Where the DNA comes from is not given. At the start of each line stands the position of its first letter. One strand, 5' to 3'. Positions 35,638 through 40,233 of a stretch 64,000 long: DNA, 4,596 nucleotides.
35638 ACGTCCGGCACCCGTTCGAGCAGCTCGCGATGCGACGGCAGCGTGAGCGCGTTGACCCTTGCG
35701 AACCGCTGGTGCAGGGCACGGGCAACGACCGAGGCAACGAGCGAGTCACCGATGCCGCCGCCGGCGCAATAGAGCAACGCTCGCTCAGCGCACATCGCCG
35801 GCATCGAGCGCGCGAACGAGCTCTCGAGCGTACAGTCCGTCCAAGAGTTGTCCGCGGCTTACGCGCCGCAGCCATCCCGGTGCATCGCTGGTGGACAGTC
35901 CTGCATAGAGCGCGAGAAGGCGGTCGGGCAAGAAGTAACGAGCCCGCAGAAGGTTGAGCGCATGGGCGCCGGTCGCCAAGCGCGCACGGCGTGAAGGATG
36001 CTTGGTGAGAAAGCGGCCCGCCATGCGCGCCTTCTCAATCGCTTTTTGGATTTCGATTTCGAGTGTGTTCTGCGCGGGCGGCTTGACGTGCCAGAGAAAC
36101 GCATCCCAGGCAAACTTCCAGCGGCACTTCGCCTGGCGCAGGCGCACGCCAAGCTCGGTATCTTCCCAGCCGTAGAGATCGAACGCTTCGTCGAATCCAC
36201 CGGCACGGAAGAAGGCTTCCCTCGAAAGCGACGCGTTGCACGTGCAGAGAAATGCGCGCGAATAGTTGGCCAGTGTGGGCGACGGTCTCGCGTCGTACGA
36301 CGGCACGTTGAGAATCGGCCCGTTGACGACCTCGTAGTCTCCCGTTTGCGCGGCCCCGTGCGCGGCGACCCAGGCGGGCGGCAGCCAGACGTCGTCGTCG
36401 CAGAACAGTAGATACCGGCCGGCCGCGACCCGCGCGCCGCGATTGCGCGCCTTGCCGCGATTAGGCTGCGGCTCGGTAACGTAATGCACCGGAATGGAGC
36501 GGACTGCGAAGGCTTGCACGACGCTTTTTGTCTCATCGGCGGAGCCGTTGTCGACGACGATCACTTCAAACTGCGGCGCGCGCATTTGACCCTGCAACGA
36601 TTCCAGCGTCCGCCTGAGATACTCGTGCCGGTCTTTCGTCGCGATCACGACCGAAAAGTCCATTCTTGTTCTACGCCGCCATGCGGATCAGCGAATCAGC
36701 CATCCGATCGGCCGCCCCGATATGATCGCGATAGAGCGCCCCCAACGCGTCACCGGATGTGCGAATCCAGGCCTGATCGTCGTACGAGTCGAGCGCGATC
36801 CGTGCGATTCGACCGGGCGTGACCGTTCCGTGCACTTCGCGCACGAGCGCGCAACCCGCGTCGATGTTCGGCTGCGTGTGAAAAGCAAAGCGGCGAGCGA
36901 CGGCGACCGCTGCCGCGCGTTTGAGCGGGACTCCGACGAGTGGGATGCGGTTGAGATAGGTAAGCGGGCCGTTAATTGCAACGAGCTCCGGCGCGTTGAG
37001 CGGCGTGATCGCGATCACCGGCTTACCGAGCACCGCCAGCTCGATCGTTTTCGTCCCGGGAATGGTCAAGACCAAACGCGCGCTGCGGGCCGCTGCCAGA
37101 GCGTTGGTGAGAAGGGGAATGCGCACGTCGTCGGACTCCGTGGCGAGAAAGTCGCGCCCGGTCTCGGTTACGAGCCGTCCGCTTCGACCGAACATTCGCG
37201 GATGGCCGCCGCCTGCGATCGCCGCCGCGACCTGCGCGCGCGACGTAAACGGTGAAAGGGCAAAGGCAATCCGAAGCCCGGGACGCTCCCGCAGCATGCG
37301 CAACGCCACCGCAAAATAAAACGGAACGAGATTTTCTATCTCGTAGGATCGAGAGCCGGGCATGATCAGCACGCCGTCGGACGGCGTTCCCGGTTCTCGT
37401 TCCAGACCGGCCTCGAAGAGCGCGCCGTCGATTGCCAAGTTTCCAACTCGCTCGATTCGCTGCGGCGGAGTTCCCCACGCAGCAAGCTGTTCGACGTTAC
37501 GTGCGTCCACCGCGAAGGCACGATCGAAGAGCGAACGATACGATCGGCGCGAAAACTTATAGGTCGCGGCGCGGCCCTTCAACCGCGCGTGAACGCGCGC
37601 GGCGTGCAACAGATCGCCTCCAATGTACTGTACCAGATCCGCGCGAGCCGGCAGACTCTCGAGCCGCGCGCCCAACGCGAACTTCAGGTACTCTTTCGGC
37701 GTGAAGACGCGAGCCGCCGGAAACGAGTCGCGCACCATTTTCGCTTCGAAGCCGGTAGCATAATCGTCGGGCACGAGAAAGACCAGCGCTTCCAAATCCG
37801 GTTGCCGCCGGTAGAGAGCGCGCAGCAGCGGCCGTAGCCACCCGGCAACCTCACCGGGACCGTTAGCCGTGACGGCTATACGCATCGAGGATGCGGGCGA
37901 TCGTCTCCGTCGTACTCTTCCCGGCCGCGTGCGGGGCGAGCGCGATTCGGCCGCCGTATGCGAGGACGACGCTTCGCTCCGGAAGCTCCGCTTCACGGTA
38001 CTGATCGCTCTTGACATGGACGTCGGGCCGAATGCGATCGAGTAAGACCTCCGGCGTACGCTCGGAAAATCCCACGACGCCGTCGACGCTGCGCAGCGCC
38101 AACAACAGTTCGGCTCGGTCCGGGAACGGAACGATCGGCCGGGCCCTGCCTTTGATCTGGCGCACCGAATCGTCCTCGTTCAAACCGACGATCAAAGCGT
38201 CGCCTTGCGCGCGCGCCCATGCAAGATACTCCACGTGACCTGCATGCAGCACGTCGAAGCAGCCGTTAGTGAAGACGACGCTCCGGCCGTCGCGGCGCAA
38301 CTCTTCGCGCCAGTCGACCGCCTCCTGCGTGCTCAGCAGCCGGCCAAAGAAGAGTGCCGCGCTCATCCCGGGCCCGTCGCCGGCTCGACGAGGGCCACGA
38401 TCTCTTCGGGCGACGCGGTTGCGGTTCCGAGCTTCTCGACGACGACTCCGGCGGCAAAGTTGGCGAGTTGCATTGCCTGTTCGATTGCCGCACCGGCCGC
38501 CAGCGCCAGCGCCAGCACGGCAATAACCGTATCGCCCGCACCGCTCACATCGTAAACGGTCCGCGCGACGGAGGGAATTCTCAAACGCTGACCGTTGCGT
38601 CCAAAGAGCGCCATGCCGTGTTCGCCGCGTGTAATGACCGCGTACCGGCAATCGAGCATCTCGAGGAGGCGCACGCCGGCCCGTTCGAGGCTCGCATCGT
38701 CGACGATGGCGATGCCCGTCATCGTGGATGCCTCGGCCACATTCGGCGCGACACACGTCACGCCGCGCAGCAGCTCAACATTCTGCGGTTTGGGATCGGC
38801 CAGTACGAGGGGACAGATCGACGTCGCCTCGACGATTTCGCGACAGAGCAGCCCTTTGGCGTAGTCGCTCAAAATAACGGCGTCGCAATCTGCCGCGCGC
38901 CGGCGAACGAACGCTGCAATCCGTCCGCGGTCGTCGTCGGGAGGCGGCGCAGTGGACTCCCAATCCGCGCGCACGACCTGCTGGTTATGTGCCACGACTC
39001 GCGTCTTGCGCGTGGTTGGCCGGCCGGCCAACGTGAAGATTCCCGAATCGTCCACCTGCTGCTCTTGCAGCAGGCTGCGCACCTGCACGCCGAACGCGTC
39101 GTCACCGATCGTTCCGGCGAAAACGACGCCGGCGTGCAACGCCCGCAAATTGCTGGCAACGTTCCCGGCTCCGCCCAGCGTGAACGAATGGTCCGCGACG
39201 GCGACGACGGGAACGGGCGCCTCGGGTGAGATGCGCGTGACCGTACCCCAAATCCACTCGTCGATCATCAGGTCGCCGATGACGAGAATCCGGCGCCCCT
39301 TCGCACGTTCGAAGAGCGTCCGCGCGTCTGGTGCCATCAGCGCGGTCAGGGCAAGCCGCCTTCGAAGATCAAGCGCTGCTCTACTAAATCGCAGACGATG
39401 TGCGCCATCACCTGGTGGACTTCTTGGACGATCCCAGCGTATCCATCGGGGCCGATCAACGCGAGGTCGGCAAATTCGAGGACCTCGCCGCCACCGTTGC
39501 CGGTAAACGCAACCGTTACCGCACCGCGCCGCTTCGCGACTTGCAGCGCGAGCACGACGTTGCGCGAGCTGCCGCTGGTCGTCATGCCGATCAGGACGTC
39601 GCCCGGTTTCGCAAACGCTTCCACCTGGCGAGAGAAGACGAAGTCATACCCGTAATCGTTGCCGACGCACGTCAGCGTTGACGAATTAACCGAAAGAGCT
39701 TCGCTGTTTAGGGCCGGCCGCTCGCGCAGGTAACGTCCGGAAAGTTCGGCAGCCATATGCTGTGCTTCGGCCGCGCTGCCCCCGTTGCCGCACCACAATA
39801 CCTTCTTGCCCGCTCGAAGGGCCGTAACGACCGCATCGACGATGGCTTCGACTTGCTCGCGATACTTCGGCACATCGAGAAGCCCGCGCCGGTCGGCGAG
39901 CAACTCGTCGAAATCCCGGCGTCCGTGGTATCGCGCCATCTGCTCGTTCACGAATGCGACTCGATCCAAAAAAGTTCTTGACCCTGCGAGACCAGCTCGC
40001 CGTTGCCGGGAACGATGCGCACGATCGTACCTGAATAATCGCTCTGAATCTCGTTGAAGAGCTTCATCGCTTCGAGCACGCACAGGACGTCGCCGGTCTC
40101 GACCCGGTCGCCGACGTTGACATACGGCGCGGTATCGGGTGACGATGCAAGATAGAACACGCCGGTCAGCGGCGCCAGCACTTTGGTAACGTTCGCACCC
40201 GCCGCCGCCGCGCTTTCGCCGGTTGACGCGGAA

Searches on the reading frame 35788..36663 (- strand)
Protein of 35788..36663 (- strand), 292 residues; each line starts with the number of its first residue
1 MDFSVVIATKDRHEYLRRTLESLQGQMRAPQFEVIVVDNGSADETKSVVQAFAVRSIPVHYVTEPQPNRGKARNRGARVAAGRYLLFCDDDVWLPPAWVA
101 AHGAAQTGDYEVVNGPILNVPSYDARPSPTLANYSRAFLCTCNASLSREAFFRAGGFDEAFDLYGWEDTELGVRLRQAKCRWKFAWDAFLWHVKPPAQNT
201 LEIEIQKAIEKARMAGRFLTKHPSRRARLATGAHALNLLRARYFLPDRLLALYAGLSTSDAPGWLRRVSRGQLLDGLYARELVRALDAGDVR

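Call 80: search_protein_families(library=pfam, proteins=[window:35788-36663:-], max_evalue=0.00001)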
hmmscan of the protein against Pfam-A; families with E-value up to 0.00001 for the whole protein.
window:35788-36663:- (292 aa): 4 families
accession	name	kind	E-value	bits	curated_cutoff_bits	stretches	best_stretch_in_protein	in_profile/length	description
PF00535.33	Glycos_transf_2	-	3.8e-25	89.2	23.3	1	4-102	1-99/168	Glycosyl transferase family 2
PF10111.15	Glyco_tranf_2_2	-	2.5e-15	57.2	27.3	1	5-94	2-94/276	Glycosyltransferase like family 2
PF13641.12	Glyco_tranf_2_3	-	2.4e-13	51.1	27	1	3-197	3-216/230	Glycosyltransferase like family 2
PF02709.20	Glyco_transf_7C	-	1.7e-07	31.2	23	1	138-183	18-63/78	N-terminal domain of galactosyltransferase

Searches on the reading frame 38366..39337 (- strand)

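Call 80: search_protein_families(library=pfam, proteins=[window:38366-39337:-], max_evalue=0.00001)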
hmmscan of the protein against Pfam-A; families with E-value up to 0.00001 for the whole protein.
window:38366-39337:- (324 aa): 2 families
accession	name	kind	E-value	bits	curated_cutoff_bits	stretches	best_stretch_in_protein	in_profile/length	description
PF00294.29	PfkB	-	4.6e-39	135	25.8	1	16-310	3-300/302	pfkB family carbohydrate kinase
PF08543.17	Phos_pyr_kin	-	4.1e-09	36.6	27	1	188-293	115-225/246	Phosphomethylpyrimidine kinase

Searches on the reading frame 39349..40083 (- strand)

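Call 80: search_protein_families(library=pfam, proteins=[window:39349-40083:-], max_evalue=0.00001)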
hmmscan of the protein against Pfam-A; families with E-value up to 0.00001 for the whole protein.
window:39349-40083:- (245 aa): 2 families
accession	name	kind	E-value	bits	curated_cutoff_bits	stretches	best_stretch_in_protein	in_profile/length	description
PF13580.11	SIS_2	-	2.7e-24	86.2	27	1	75-195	18-138/138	SIS domain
PF01380.27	SIS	-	8.4e-07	29.3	25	1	158-210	51-103/131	SIS domain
